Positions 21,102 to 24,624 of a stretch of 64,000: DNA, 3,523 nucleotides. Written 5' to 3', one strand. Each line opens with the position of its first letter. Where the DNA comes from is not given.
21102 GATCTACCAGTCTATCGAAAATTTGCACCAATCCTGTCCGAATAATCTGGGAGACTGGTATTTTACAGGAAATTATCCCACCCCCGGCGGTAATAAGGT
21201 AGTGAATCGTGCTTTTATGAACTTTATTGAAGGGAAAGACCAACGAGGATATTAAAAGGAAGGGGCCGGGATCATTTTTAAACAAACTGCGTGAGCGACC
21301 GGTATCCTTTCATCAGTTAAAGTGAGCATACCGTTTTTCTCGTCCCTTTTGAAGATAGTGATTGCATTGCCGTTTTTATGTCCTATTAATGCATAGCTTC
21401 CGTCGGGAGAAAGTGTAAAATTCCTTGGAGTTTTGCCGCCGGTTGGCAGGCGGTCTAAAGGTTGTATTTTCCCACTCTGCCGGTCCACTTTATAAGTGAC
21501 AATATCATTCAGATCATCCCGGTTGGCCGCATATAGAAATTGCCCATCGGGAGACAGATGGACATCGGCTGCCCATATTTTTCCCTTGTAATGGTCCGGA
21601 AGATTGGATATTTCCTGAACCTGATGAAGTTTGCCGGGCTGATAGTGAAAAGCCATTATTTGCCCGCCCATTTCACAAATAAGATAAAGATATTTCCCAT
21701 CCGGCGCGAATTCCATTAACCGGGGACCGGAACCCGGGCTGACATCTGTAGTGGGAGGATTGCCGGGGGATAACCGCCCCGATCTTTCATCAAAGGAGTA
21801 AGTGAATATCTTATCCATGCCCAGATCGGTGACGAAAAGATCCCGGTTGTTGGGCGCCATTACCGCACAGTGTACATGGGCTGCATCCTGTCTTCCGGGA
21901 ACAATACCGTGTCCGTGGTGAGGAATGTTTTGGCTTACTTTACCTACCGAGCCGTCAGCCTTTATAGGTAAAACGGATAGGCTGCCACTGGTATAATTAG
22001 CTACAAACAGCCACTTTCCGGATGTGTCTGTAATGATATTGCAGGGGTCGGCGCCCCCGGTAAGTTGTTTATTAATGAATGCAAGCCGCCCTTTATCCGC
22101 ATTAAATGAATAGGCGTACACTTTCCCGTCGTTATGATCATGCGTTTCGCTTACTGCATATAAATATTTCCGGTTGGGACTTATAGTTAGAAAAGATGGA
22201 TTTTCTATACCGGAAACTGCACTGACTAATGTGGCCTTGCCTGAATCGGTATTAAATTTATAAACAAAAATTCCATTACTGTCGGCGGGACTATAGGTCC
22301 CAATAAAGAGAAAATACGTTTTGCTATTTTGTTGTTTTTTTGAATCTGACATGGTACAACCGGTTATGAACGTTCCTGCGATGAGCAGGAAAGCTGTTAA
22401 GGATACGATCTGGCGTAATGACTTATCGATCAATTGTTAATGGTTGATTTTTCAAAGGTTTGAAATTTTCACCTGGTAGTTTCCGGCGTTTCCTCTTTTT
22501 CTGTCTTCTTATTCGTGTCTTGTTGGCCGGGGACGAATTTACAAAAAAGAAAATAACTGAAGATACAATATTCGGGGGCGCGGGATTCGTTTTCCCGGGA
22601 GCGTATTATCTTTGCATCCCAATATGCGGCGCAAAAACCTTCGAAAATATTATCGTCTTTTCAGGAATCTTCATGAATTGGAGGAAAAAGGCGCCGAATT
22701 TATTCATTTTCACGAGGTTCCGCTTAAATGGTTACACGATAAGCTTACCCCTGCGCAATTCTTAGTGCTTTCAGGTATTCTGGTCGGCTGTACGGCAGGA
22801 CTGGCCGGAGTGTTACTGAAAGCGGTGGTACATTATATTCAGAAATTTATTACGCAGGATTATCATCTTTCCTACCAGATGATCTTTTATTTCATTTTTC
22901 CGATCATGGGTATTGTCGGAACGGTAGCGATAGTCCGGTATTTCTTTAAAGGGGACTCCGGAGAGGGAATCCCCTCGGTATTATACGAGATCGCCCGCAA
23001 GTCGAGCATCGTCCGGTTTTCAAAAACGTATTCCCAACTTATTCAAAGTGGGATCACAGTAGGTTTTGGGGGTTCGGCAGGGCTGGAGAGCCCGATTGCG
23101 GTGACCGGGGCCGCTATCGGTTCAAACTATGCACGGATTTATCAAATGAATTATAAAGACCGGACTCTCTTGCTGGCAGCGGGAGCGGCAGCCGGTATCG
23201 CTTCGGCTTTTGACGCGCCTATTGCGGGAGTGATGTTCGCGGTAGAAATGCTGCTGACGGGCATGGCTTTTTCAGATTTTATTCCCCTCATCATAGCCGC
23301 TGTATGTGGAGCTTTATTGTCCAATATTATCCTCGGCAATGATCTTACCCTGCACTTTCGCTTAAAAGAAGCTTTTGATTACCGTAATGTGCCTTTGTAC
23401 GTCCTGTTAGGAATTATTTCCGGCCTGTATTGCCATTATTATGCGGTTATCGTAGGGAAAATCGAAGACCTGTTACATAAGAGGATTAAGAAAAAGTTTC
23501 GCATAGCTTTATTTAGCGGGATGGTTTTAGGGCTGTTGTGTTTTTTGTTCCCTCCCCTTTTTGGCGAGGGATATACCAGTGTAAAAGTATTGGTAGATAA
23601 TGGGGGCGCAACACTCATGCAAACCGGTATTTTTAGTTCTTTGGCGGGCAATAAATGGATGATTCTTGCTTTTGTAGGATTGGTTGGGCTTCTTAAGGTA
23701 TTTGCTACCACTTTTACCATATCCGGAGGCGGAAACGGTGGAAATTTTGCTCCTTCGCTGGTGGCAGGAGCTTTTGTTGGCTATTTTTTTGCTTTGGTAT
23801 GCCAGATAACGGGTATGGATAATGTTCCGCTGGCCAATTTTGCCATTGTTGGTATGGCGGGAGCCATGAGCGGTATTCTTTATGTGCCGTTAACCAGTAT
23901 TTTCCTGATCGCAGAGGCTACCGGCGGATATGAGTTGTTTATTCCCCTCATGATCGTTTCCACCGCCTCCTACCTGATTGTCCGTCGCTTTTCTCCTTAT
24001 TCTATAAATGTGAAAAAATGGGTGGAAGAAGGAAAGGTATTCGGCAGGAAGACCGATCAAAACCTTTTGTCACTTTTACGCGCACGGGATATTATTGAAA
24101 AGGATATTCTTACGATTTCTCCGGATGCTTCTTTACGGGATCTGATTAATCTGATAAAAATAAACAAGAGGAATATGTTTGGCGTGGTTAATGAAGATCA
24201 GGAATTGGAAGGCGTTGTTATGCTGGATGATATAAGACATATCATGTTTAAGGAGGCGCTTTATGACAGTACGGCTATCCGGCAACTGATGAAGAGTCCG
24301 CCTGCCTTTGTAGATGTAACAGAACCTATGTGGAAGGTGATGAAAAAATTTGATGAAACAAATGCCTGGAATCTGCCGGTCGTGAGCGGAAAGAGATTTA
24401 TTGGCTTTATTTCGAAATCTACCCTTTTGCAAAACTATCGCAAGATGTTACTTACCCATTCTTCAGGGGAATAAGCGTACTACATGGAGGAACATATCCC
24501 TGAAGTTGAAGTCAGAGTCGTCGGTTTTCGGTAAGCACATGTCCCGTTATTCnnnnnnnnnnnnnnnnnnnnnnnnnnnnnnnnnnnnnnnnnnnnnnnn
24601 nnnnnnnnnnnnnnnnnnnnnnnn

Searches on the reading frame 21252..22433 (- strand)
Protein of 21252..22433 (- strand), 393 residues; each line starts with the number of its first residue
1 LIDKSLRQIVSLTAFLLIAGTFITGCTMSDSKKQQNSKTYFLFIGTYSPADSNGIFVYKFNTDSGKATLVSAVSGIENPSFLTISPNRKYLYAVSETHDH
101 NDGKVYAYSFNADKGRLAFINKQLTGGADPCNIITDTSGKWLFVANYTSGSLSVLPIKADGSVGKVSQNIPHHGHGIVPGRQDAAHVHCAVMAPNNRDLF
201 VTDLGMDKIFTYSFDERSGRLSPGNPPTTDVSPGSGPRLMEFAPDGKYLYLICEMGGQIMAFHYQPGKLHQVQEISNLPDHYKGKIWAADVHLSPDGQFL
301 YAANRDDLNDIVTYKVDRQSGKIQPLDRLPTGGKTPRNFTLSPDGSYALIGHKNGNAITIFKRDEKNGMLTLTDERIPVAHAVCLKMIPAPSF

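Call 3: search_protein_families(library=pfam, proteins=[window:21252-22433:-], max_evalue=1)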
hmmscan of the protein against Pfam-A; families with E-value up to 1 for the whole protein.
window:21252-22433:- (393 aa): 10 families
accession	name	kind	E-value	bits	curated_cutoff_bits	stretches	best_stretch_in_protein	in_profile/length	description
PF10282.15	Lactonase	-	3.9e-110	368.7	21.7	1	42-386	2-343/344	Lactonase, 7-bladed beta-propeller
PF08450.18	SGL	-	1.6e-06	28.3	26.3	0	42-118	114-171/246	SMP-30/Gluconolactonase/LRE-like region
PF23414.1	Beta-prop_EML_2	-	6.6e-06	26.1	90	1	236-325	41-119/266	Echinoderm microtubule-associated protein second beta-propeller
PF02239.22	Cytochrom_D1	-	0.00014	20.9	25.5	1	85-217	44-159/368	Cytochrome D1 heme domain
PF07676.18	PD40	-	0.00035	20.9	20.9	0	338-347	13-22/38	WD40-like Beta Propeller Repeat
PF07433.17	DUF1513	-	0.00044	19.8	27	1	84-146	58-117/304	Protein of unknown function (DUF1513)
PF00400.38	WD40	-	0.00083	20.3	27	0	275-306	4-32/39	WD domain, G-beta repeat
PF08884.16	Flagellin_D3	-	0.04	14.7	24.2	0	34-72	33-72/91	Flagellin D3 domain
PF25174.1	Beta-prop_THOC3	-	0.15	11.5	305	0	335-356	90-111/272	THOC3 beta-propeller domain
PF03739.19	LptF_LptG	-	0.2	11.1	27.9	1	36-114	147-232/353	Lipopolysaccharide export system permease LptF/LptG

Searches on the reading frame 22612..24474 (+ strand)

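Call 3: search_protein_families(library=pfam, proteins=[window:22612-24474:+], max_evalue=1)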
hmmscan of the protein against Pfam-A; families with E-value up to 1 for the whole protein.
window:22612-24474:+ (620 aa): 2 families
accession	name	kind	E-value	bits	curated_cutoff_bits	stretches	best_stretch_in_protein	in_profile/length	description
PF00654.25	Voltage_CLC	-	1.5e-75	255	24.8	1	104-457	5-345/346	Voltage gated chloride channel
PF00571.33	CBS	-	3.7e-17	62.8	24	2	491-545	1-55/57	CBS domain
